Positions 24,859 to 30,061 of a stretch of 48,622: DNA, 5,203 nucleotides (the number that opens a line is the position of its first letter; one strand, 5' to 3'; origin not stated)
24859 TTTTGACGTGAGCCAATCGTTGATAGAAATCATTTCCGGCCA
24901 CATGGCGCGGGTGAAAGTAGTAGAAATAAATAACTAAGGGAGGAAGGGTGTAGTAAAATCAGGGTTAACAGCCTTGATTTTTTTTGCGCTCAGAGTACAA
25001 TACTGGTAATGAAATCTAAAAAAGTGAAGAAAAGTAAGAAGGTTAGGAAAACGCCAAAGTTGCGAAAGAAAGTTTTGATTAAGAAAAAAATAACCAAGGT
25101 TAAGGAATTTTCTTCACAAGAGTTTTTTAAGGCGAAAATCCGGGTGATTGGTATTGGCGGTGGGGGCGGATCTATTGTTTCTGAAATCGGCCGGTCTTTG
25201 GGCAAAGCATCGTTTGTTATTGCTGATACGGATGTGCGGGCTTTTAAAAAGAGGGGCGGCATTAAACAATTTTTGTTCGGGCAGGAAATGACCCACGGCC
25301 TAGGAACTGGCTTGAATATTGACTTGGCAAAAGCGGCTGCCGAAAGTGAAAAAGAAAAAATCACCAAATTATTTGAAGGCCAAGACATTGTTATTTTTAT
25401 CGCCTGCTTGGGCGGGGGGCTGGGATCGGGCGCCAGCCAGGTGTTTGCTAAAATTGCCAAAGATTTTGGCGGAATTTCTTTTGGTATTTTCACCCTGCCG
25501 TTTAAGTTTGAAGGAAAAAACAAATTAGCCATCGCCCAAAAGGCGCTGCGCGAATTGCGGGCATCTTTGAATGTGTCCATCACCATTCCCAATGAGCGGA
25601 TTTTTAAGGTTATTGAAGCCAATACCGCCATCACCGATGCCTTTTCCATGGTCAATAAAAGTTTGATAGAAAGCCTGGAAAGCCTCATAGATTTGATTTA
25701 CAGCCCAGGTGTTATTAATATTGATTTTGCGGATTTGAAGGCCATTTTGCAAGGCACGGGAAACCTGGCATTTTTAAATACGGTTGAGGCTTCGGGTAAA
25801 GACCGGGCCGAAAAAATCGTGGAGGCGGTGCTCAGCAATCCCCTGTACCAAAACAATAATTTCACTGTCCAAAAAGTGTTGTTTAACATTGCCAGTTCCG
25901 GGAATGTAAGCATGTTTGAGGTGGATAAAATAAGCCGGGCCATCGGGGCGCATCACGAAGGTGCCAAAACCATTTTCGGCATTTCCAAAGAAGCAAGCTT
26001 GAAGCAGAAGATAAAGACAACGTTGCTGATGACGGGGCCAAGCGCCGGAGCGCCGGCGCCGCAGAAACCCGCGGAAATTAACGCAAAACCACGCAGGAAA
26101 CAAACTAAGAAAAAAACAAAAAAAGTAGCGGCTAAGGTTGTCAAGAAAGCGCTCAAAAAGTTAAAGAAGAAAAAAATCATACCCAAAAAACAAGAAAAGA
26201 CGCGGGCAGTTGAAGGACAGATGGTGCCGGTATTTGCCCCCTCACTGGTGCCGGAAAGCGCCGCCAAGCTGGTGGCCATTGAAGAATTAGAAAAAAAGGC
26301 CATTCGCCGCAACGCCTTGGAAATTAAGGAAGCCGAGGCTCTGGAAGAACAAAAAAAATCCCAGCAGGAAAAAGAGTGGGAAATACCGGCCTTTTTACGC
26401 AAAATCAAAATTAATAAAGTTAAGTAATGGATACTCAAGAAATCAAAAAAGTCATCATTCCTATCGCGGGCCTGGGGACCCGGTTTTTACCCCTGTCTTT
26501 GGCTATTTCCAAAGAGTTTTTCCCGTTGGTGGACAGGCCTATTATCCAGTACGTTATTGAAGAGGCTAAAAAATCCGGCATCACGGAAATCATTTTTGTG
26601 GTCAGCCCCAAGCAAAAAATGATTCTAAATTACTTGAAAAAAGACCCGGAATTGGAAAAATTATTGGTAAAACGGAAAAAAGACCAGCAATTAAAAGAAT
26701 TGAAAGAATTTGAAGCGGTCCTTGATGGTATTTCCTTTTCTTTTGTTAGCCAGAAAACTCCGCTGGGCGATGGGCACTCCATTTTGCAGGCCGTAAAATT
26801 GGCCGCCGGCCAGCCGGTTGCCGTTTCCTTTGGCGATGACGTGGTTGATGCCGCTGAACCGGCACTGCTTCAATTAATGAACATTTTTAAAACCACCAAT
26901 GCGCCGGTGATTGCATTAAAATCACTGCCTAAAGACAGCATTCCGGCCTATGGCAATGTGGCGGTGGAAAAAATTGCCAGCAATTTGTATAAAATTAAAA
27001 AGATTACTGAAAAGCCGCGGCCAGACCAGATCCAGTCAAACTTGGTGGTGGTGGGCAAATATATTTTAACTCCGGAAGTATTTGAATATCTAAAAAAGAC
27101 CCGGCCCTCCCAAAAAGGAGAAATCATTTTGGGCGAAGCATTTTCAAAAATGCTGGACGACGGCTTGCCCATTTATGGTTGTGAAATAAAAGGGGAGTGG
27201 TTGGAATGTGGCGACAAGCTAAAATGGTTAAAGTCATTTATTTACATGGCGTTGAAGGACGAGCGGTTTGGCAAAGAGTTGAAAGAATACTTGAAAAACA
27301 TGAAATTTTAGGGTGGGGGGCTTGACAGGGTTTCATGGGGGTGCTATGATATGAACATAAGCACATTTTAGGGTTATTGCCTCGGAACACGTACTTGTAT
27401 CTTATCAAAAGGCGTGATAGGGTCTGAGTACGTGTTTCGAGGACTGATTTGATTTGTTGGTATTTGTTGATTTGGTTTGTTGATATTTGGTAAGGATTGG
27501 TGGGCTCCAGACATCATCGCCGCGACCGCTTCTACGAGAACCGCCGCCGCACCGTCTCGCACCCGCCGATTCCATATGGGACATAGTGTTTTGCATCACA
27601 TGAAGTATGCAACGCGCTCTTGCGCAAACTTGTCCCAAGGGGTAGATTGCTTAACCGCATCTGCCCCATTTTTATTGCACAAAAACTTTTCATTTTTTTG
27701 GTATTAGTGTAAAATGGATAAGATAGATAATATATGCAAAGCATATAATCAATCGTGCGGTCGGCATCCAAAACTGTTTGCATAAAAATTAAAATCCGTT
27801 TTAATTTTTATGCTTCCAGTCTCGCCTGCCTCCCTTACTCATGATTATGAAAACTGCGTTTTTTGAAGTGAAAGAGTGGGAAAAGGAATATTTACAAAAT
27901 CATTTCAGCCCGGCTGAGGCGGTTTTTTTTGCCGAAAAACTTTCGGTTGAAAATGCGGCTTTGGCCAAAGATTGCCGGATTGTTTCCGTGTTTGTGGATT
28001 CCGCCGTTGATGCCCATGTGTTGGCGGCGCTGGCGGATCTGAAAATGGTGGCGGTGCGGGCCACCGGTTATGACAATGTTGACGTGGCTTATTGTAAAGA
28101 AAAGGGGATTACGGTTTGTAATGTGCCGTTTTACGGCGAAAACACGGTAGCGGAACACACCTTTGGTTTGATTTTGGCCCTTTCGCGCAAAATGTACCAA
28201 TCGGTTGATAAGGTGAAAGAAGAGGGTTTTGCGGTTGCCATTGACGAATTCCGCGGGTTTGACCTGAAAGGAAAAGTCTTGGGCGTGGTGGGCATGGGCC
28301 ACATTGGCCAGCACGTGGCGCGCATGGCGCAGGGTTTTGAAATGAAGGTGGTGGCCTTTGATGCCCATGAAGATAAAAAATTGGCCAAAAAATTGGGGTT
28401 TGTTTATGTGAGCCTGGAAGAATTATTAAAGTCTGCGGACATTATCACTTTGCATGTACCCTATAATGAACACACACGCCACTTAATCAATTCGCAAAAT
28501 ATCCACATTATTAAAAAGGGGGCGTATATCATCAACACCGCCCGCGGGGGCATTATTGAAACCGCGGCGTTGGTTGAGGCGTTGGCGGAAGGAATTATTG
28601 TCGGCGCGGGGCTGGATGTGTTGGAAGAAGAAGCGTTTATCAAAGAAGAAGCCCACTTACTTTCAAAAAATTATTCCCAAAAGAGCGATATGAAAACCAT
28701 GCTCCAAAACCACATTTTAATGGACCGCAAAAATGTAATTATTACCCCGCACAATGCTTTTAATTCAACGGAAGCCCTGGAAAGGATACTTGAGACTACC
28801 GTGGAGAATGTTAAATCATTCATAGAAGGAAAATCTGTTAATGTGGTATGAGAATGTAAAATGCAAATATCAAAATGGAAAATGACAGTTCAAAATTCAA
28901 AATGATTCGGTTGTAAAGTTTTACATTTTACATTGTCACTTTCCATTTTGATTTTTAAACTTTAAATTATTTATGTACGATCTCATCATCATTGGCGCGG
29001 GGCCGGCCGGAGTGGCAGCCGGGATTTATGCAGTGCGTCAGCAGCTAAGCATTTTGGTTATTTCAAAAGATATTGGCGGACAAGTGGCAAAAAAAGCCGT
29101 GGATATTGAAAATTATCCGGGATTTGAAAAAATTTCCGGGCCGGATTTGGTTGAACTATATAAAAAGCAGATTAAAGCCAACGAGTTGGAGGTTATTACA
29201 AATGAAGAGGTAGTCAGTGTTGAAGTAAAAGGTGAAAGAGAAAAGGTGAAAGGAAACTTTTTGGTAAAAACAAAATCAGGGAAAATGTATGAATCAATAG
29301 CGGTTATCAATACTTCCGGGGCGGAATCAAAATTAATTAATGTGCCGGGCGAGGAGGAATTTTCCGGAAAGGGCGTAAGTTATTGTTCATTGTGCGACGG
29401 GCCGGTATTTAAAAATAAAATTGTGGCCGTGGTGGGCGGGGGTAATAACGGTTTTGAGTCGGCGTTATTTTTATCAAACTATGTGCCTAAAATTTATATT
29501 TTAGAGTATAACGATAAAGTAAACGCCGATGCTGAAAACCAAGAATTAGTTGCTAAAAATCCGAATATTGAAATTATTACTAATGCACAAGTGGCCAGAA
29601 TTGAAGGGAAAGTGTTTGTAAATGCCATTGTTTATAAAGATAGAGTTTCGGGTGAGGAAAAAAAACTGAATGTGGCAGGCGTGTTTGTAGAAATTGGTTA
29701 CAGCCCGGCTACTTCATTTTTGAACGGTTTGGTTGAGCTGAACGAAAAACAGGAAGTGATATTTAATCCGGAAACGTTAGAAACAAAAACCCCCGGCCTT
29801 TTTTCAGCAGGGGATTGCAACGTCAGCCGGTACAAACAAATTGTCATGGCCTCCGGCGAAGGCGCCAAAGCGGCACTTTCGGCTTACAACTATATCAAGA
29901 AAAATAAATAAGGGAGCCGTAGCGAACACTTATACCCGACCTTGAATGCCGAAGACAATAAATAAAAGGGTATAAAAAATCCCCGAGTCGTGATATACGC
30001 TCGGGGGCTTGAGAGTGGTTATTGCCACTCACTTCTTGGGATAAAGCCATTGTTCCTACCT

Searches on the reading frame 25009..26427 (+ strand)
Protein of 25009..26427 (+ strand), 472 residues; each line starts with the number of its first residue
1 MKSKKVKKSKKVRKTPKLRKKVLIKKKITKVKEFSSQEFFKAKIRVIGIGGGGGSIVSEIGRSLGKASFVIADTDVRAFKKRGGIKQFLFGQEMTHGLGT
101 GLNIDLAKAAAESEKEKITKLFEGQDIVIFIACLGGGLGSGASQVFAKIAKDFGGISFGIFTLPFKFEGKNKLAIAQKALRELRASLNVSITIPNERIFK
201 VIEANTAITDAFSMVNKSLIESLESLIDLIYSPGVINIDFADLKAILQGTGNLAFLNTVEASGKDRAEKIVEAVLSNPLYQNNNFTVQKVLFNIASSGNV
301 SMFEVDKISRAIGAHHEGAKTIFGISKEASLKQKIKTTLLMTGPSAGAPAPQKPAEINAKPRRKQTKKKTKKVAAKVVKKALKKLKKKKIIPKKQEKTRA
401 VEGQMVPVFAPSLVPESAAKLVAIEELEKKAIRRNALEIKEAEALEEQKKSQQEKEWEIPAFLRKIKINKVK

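Call 45: search_protein_families(library=pfam, proteins=[window:25009-26427:+], max_evalue=0.0001)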
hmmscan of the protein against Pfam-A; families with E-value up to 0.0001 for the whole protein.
window:25009-26427:+ (472 aa): 2 families
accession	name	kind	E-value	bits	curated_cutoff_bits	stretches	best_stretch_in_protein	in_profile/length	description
PF00091.31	Tubulin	-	1.5e-27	97.6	33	1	43-202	1-189/190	Tubulin/FtsZ family, GTPase domain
PF12327.13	FtsZ_C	-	3.7e-11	43.6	27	1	254-343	3-93/95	FtsZ family, C-terminal domain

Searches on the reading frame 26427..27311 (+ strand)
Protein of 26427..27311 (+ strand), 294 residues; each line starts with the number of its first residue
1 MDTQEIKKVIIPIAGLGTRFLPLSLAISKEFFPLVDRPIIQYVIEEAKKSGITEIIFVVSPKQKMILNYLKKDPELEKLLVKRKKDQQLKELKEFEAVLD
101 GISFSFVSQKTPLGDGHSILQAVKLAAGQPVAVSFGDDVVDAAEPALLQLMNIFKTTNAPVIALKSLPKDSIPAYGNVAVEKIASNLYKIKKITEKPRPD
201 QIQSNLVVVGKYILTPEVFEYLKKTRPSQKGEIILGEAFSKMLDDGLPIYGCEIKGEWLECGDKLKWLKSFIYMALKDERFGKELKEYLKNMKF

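Call 45: search_protein_families(library=pfam, proteins=[window:26427-27311:+], max_evalue=0.0001)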
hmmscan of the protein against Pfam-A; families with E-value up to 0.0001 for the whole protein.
window:26427-27311:+ (294 aa): 1 family
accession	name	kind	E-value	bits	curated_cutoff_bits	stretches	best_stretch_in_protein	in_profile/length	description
PF00483.29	NTP_transferase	-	2.6e-29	103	21.2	1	9-263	2-231/245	Nucleotidyl transferase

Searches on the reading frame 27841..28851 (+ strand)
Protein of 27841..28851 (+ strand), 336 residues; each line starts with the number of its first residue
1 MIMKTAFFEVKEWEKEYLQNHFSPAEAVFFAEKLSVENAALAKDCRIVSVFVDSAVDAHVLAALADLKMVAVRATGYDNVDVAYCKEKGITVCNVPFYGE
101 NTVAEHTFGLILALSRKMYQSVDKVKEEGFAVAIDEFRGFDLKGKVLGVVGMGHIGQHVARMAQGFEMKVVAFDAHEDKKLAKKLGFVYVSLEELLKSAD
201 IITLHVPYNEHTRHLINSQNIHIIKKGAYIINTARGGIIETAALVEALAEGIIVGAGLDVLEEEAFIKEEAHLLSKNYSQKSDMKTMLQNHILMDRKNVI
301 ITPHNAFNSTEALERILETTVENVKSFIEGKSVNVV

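Call 45: search_protein_families(library=pfam, proteins=[window:27841-28851:+], max_evalue=0.0001)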
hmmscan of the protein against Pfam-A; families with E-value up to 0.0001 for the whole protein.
window:27841-28851:+ (336 aa): 4 families
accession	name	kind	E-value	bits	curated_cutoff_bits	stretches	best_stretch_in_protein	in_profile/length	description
PF02826.25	2-Hacid_dh_C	-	1e-55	188.3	25.1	1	108-306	1-178/178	D-isomer specific 2-hydroxyacid dehydrogenase, NAD binding domain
PF00389.36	2-Hacid_dh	-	2.3e-32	111.9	24.6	1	10-333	7-129/134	D-isomer specific 2-hydroxyacid dehydrogenase, catalytic domain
PF03446.21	NAD_binding_2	-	6.7e-09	36.4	21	1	147-250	2-109/161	NAD binding domain of 6-phosphogluconate dehydrogenase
PF07991.19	KARI_N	-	6.6e-06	26.2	20.6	1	142-231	2-92/165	Acetohydroxy acid isomeroreductase, NADPH-binding domain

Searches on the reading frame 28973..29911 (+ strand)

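Call 45: search_protein_families(library=pfam, proteins=[window:28973-29911:+], max_evalue=0.0001)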
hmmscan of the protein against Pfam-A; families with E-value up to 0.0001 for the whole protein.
window:28973-29911:+ (312 aa): 8 families
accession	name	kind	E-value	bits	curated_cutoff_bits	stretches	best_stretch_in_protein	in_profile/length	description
PF07992.20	Pyr_redox_2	-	2.4e-37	129.4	26.1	1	2-297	1-291/291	Pyridine nucleotide-disulphide oxidoreductase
PF13738.12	Pyr_redox_3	-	1.8e-24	87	30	1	52-280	76-305/305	Pyridine nucleotide-disulphide oxidoreductase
PF00070.33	Pyr_redox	-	5.2e-12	46.5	22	1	151-219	2-77/82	Pyridine nucleotide-disulphide oxidoreductase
PF01266.30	DAO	-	2.7e-10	40.8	27.9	0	54-122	146-209/353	FAD dependent oxidoreductase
PF03486.20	HI0933_like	-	6.2e-07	29.6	50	0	3-33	2-32/244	HI0933-like protein Rossmann domain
PF01134.28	GIDA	-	7.6e-06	25.7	22.1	0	3-33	1-31/391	Glucose inhibited division protein A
PF13450.12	NAD_binding_8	-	2.2e-05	25.1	21.9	0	6-43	1-40/68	NAD(P)-binding Rossmann-like domain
PF12831.13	FAD_oxidored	-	5.7e-05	23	27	1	3-43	1-43/416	FAD dependent oxidoreductase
